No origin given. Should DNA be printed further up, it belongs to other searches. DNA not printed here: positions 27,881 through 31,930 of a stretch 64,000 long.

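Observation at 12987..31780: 18.8-kb block of five consecutive T9SS cargo genes between the hydrogenase operon and murB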

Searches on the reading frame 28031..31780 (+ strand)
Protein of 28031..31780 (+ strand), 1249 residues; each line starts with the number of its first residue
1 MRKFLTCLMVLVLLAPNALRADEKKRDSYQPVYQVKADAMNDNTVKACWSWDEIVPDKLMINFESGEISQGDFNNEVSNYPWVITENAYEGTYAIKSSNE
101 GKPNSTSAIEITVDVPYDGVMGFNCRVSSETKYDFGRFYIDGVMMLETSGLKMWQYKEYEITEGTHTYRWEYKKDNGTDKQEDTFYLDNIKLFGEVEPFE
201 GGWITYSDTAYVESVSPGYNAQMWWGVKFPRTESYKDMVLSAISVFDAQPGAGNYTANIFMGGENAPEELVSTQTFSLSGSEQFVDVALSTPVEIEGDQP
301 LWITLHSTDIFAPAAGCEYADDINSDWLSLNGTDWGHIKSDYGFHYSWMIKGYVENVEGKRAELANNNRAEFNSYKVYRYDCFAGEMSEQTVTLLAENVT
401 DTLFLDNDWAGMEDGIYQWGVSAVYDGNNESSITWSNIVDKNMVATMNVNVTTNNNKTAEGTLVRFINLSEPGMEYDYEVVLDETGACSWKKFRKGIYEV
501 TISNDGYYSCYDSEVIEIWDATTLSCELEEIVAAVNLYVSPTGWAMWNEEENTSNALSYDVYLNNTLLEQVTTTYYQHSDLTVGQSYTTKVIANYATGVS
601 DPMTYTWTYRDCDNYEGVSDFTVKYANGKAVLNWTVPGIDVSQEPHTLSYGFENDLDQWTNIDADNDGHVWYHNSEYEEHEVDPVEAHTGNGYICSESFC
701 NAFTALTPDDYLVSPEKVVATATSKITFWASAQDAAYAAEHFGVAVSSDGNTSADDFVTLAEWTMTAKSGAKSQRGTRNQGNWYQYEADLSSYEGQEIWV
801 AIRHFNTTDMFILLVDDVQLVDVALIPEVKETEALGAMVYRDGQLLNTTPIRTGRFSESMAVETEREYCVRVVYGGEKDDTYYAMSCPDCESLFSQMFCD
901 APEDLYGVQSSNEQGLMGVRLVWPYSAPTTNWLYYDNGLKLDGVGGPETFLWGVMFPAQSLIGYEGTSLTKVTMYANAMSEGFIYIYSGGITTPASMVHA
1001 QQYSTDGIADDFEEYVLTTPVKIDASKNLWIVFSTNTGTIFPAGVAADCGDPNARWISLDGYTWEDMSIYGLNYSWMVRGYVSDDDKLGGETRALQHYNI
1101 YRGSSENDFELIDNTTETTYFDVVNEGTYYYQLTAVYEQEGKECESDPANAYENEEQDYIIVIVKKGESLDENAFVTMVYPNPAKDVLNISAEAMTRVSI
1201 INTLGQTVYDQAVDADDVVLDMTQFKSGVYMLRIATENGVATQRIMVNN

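Call 3: search_protein_families(library=pfam, proteins=[window:28031-31780:+], max_evalue=0.01)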
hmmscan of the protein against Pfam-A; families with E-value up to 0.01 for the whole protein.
window:28031-31780:+ (1249 aa): 3 families
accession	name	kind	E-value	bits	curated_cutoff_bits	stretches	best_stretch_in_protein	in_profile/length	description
PF07675.18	Cleaved_Adhesin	-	8.6e-33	114.2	21.4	1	657-819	15-173/174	Cleaved Adhesin Domain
PF18962.6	Por_Secre_tail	-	9e-13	48.8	27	1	1179-1247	1-75/75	Secretion system C-terminal sorting domain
PF18370.7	RGI_lyase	-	1.5e-06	28.9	27.8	0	831-883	29-81/86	Rhamnogalacturonan I lyases beta-sheet domain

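Call 6: search_protein_families(library=ncbifam, proteins=[window:28031-31780:+], max_evalue=0.01)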
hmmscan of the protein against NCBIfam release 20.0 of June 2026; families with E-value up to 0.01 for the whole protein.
window:28031-31780:+ (1249 aa): 2 families
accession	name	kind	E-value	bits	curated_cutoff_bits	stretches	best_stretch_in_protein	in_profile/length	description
NF038128.1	choice_anch_J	domain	6.5e-22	78.5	30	1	648-819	2-161/162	choice-of-anchor J domain-containing protein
TIGR04183.1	Por_Secre_tail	domain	8.1e-13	48.2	23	1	1179-1248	1-72/72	T9SS type A sorting domain-containing protein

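Call 13: search_solved_structures(query=window:28031-31780:+, max_evalue=0.1)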
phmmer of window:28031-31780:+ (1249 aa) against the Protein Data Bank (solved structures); distinct sequences matched with E-value up to 0.1: 6.
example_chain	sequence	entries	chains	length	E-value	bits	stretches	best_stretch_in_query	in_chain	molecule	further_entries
4itc_A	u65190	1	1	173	3.4e-28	101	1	647-820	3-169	Lys-gingipain W83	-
3m1h_A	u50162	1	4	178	4.7e-24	87.3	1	647-820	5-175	Lysine specific cysteine protease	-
3km5_A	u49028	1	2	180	1.3e-15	59.4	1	658-820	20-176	Lysine specific cysteine protease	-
7pzj_A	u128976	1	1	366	0.033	15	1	1179-1237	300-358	Lipase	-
7wvr_A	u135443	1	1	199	0.043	14.6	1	243-345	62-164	EXLX1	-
8glk_D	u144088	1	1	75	0.053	14.3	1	1178-1248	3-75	Endonuclease I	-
